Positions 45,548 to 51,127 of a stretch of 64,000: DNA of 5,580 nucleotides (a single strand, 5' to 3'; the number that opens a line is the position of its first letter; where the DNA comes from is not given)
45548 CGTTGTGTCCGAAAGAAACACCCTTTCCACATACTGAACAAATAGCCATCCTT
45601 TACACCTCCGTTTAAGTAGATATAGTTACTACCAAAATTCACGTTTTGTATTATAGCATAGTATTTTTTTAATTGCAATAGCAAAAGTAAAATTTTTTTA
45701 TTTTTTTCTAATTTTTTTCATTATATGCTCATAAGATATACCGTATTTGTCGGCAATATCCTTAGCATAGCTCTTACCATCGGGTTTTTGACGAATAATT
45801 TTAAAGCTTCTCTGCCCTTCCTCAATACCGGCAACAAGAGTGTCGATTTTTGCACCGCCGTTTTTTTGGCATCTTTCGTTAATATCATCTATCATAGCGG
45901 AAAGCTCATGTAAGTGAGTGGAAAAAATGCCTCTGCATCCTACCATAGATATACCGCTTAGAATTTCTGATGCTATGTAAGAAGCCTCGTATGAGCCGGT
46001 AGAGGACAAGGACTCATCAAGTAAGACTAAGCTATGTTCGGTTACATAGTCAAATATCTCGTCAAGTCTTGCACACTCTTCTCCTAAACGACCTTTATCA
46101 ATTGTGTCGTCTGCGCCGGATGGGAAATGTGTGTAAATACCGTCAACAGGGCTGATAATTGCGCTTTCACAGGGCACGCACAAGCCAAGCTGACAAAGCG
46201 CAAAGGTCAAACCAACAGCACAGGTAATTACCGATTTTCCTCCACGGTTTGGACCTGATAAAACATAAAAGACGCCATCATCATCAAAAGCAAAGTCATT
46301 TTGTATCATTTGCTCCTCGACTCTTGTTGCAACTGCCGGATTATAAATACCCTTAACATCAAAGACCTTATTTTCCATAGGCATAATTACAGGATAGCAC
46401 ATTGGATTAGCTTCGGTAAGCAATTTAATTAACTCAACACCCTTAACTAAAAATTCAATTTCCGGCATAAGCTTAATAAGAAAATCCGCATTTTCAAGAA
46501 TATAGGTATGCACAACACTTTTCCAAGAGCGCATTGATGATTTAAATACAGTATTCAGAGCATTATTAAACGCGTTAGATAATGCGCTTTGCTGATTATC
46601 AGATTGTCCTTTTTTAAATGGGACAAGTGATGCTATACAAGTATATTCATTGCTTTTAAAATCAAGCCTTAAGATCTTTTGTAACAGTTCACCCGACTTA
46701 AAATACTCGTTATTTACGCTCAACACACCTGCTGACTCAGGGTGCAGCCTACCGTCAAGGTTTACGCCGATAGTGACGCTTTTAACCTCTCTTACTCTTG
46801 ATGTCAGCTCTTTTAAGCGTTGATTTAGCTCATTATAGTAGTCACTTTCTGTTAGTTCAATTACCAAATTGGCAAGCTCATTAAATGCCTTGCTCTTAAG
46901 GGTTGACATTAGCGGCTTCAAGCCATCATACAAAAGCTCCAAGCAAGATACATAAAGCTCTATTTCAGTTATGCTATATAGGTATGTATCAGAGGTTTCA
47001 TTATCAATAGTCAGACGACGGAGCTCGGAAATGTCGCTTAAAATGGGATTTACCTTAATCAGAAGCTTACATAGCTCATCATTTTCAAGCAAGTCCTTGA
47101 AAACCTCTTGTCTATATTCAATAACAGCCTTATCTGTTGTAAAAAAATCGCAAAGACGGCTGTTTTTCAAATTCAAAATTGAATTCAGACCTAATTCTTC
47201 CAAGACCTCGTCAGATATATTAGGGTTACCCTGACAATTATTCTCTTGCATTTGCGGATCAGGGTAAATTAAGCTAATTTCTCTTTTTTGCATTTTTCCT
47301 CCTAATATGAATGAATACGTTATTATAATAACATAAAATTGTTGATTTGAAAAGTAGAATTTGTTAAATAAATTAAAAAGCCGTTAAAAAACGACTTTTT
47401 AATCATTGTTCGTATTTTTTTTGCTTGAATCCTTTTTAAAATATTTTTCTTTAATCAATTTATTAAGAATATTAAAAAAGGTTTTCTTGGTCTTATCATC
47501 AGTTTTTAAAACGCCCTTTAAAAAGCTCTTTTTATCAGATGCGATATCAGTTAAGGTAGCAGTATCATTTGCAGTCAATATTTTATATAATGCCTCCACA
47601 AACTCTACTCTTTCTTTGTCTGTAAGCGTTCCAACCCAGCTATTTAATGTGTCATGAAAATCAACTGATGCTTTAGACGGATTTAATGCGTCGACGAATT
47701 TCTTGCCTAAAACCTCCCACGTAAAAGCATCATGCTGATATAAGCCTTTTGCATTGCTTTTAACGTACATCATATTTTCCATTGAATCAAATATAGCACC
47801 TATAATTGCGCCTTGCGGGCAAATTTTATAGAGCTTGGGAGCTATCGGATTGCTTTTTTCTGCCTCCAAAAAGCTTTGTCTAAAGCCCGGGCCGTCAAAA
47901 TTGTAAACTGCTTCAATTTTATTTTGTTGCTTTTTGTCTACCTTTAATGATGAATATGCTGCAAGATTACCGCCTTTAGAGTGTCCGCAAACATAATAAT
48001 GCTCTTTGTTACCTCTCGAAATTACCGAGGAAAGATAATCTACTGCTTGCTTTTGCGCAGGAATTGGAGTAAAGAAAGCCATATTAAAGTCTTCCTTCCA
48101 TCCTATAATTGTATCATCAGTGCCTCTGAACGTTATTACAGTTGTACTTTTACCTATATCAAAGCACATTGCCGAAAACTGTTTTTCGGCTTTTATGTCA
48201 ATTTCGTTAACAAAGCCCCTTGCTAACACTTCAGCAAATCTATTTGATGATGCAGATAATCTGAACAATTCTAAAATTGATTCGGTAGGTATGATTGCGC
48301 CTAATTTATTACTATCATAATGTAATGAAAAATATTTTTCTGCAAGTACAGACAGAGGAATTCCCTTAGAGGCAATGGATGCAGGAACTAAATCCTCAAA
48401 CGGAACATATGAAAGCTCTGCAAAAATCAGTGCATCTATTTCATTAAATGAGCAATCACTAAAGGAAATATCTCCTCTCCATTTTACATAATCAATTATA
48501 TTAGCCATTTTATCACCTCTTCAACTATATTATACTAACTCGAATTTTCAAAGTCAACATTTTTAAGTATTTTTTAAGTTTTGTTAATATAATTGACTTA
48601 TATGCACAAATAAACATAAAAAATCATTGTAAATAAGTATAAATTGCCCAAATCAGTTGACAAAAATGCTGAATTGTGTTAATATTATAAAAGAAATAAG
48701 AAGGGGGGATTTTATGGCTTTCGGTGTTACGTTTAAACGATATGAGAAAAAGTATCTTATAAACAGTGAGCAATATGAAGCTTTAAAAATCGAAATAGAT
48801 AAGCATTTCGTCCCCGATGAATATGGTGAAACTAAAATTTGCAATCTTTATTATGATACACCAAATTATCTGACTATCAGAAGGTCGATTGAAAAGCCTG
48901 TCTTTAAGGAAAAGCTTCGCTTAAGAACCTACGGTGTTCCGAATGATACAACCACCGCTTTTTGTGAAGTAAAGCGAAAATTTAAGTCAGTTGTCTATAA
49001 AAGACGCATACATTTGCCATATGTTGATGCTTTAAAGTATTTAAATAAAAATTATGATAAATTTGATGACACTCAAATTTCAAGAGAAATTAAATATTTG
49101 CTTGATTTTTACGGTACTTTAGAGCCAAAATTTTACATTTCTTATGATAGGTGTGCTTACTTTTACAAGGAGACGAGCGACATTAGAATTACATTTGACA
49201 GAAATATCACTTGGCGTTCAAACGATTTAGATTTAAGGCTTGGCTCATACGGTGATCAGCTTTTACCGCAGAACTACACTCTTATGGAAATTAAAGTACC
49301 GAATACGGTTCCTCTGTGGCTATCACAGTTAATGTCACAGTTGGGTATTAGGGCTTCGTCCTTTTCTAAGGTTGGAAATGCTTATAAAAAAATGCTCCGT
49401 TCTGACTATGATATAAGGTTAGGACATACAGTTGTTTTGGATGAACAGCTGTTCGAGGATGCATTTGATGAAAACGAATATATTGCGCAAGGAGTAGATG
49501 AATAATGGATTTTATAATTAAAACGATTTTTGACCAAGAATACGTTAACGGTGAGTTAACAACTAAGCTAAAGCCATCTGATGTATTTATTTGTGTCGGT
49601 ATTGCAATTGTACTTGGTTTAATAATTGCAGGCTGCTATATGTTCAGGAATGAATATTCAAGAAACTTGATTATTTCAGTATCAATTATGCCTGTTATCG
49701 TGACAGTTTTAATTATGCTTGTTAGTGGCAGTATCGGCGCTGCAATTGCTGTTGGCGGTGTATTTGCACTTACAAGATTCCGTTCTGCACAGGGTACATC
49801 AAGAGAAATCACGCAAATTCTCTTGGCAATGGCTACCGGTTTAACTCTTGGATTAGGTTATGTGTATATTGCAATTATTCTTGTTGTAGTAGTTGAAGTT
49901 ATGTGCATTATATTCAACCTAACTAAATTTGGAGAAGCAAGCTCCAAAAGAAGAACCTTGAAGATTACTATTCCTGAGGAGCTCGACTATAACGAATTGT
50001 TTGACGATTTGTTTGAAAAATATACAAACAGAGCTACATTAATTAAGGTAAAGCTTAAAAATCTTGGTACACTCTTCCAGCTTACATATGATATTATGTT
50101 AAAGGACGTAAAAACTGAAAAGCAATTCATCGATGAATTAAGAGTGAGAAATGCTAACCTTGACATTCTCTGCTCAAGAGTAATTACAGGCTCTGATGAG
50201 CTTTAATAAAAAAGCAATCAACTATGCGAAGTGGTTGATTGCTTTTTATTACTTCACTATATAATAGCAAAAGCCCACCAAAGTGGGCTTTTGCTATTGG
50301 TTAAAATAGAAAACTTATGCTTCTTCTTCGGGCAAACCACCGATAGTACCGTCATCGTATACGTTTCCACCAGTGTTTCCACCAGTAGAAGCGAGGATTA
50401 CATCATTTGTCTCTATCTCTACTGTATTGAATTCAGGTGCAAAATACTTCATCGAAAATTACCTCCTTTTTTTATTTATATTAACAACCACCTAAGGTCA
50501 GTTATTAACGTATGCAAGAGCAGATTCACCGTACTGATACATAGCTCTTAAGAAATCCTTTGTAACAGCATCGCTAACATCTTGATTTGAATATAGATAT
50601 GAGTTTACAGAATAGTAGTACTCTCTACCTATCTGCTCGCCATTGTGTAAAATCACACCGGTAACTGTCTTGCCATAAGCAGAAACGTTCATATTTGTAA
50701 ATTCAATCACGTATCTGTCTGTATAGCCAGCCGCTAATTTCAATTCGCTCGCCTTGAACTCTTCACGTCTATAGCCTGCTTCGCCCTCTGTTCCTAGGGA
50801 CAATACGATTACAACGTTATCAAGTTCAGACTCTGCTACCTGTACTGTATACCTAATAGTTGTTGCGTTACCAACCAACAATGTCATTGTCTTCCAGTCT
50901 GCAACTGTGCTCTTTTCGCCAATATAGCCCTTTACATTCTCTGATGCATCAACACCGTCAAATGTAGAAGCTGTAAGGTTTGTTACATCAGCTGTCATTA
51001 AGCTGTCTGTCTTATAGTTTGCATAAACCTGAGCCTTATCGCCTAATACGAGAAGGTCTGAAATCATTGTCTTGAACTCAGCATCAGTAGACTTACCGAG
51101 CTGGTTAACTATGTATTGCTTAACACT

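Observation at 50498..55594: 1698-aa anchorless secreted protein built from discoidin-like modules and an HCCC repeat of unknown function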

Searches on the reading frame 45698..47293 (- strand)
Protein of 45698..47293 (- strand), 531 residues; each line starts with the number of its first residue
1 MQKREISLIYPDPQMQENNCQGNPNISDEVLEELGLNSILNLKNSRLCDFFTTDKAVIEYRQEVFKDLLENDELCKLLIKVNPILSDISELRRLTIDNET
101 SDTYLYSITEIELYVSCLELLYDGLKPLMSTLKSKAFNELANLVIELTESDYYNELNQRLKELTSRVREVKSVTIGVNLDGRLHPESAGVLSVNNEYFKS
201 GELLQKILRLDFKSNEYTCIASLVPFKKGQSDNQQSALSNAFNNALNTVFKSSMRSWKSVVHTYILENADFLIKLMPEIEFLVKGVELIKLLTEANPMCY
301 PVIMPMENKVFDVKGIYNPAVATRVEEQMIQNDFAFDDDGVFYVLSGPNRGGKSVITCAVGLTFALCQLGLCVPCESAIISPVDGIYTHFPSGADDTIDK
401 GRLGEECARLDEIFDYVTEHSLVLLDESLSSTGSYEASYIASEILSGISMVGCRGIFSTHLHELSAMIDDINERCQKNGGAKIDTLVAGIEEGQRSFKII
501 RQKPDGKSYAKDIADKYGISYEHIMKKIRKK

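Call 51: search_protein_families(library=pfam, proteins=[window:45698-47293:-], max_evalue=0.00001)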
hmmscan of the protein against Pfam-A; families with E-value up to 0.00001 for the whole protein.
window:45698-47293:- (531 aa): 1 family
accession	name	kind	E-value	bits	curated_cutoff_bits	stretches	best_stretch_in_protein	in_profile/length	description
PF00488.27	MutS_V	-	4e-20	73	30.2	1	344-473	2-132/188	MutS domain V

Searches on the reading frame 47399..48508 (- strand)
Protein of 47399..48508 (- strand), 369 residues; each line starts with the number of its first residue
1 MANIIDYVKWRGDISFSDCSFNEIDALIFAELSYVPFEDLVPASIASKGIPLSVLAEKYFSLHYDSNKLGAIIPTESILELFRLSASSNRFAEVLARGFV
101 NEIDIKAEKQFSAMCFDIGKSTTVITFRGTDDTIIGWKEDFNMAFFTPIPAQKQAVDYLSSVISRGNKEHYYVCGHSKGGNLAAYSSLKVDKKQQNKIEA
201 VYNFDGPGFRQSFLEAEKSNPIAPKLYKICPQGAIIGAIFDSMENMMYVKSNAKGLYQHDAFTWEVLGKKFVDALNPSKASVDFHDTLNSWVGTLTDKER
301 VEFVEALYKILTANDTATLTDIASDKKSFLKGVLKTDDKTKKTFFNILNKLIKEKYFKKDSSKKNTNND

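Call 51: search_protein_families(library=pfam, proteins=[window:47399-48508:-], max_evalue=0.00001)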
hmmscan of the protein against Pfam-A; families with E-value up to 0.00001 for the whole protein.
window:47399-48508:- (369 aa): 1 family
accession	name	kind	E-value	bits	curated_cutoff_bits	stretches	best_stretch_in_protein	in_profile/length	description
PF11187.14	Mbeg1-like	-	2e-75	253.5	21.1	1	87-308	3-223/224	Mbeg1-like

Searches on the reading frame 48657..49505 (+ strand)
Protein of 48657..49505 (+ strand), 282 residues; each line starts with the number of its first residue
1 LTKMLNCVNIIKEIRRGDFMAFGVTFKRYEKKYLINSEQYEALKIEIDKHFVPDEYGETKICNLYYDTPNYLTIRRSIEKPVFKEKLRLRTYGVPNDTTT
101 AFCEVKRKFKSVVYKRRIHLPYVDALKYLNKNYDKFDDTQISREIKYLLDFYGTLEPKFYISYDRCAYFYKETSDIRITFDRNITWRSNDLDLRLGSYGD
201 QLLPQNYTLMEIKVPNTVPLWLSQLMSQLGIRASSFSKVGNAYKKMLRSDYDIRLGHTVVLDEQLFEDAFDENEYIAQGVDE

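Call 51: search_protein_families(library=pfam, proteins=[window:48657-49505:+], max_evalue=0.00001)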
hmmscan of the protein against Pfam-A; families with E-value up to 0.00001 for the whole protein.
window:48657-49505:+ (282 aa): 1 family
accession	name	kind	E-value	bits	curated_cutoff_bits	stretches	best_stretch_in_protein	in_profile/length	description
PF09359.15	VTC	-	4.1e-43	148.1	23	1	27-246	1-234/235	VTC domain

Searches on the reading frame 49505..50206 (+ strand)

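Call 51: search_protein_families(library=pfam, proteins=[window:49505-50206:+], max_evalue=0.00001)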
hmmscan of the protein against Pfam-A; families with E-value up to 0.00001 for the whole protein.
window:49505-50206:+ (233 aa): 1 family
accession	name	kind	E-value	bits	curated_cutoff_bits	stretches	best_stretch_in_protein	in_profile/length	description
PF16316.10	DUF4956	-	3e-13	50.3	30.6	1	35-190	3-164/169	Domain of unknown function (DUF4956)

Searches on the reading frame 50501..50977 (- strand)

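Call 8: search_protein_families(library=pfam, proteins=[window:50501-50977:-], max_evalue=10)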
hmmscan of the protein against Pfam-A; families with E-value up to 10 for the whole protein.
seq(159 aa): 1 family
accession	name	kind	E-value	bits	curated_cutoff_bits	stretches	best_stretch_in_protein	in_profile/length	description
PF04406.19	TP6A_N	-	0.049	13.9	26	1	118-142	26-49/62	Type IIB DNA topoisomerase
